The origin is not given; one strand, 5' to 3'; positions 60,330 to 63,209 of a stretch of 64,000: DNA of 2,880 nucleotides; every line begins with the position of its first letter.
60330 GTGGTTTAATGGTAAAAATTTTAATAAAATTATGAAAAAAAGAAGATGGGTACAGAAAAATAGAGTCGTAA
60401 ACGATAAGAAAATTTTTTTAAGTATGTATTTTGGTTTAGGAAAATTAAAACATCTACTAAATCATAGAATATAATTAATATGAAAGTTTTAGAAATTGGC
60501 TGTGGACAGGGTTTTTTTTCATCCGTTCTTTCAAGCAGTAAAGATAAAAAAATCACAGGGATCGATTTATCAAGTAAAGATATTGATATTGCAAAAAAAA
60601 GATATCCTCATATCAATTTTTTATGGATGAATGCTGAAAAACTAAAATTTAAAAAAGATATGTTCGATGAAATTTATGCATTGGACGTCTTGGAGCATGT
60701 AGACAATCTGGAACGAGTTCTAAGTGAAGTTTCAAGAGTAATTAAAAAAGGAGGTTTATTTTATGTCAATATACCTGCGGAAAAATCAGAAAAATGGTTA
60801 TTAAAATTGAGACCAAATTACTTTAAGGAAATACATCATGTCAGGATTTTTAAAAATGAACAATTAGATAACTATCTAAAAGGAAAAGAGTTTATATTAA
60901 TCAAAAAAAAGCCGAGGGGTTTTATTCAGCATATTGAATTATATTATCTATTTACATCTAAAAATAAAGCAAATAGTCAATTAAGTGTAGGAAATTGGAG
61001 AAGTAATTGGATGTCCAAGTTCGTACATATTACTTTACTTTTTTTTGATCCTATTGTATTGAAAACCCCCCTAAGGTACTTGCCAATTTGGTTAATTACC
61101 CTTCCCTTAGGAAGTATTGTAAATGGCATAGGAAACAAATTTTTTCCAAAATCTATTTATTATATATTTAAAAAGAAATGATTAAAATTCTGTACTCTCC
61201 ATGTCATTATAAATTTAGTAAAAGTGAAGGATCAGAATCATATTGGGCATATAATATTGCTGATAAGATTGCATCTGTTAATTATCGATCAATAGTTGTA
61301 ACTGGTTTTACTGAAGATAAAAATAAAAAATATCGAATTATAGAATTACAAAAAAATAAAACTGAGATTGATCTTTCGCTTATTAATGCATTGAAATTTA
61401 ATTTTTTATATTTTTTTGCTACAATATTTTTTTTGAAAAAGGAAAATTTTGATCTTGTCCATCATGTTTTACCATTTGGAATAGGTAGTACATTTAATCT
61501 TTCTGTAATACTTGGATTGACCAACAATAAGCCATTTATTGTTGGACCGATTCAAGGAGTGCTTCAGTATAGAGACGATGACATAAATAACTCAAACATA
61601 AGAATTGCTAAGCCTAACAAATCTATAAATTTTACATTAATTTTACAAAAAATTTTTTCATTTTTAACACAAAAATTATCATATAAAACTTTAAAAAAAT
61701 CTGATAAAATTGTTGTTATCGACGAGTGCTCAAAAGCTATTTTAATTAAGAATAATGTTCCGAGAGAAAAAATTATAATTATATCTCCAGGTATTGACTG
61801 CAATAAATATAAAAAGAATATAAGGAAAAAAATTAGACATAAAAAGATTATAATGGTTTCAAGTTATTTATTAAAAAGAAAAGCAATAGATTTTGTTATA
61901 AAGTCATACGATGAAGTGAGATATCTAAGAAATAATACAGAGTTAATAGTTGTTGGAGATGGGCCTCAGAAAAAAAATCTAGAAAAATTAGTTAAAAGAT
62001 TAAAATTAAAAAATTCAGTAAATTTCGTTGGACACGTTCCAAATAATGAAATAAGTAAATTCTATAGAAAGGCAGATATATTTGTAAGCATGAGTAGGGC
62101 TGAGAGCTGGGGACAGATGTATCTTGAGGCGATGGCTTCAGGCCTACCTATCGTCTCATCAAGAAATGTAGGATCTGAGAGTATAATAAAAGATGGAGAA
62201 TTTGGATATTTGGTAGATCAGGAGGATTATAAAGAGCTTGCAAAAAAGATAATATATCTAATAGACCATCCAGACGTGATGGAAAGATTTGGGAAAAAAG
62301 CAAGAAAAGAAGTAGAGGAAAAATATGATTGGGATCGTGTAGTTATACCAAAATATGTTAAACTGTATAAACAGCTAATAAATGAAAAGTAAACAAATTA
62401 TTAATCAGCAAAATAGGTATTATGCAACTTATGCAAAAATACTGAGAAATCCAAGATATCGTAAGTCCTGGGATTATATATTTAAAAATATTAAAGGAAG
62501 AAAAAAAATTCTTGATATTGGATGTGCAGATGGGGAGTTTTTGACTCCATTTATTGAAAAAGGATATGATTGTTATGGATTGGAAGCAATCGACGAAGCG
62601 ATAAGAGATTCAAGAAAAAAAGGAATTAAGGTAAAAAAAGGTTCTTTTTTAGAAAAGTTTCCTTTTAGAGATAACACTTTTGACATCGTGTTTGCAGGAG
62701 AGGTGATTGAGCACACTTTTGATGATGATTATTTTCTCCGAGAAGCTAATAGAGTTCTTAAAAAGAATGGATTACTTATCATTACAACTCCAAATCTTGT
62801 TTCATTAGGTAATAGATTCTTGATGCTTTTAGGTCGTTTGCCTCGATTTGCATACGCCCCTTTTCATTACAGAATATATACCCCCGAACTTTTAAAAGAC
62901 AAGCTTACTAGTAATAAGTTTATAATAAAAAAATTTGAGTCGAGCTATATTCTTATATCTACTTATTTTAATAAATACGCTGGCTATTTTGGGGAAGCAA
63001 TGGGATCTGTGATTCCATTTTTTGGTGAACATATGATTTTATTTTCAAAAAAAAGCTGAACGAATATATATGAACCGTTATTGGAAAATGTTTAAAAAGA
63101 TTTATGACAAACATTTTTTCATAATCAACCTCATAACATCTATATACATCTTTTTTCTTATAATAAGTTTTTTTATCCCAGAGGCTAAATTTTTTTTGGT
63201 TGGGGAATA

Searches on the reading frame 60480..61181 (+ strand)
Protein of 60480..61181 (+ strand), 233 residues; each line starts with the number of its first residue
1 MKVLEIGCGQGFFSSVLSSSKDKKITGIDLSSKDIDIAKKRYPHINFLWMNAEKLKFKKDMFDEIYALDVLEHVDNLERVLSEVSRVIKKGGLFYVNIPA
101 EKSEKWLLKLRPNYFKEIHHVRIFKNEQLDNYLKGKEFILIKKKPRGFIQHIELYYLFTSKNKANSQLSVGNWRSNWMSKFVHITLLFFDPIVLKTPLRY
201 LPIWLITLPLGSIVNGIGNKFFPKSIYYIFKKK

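Call 40: search_protein_families(library=pfam, proteins=[window:60480-61181:+], max_evalue=0.001)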
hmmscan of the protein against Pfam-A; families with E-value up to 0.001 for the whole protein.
window:60480-61181:+ (233 aa): 10 families
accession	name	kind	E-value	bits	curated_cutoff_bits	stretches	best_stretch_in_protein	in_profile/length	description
PF08241.18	Methyltransf_11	-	8.1e-22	78.1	21.2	1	4-96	1-95/95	Methyltransferase domain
PF13649.12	Methyltransf_25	-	4.2e-19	69.5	27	1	3-92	1-97/97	Methyltransferase domain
PF13489.12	Methyltransf_23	-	1.3e-17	64.4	27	1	1-136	24-157/164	Methyltransferase domain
PF13847.12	Methyltransf_31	-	1.7e-16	60.7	27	1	1-104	5-115/145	Methyltransferase domain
PF08242.18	Methyltransf_12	-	3.4e-14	53.8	30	1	4-94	1-98/98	Methyltransferase domain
PF01209.24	Ubie_methyltran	-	3.3e-09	36.9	20.1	1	2-97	50-152/233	ubiE/COQ5 methyltransferase family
PF02353.26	CMAS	-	8.6e-07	29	27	1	1-107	64-175/273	Mycolic acid cyclopropane synthetase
PF07021.18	MetW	-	0.0001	22.4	21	1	2-93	16-107/193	Methionine biosynthesis protein MetW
PF01728.25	FtsJ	-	0.00012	22.5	24.1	1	1-76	23-114/181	FtsJ-like methyltransferase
PF05401.17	NodS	-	0.00018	21.8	24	1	2-87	46-132/201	Nodulation protein S (NodS)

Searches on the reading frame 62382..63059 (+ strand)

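Call 41: search_protein_families(library=pfam, proteins=[window:62382-63059:+], max_evalue=0.001)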
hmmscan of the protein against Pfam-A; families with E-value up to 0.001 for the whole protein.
window:62382-63059:+ (225 aa): 8 families
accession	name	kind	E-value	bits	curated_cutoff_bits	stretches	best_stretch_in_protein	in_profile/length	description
PF08241.18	Methyltransf_11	-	4.3e-18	66.2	21.2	1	44-134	1-95/95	Methyltransferase domain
PF13847.12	Methyltransf_31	-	2.7e-16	60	27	1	38-138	2-113/145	Methyltransferase domain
PF13489.12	Methyltransf_23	-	5.8e-16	59.1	27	1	24-171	7-150/164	Methyltransferase domain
PF07021.18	MetW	-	6.7e-14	52.4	21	1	27-163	1-137/193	Methionine biosynthesis protein MetW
PF13649.12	Methyltransf_25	-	7.8e-13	49.4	27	1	43-130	1-97/97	Methyltransferase domain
PF08242.18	Methyltransf_12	-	2.6e-10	41.3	30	1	44-132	1-98/98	Methyltransferase domain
PF01209.24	Ubie_methyltran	-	0.00029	20.7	20.1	1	74-134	92-151/233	ubiE/COQ5 methyltransferase family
PF05148.21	Methyltransf_8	-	0.00099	19.5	27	0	34-135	64-157/219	Hypothetical methyltransferase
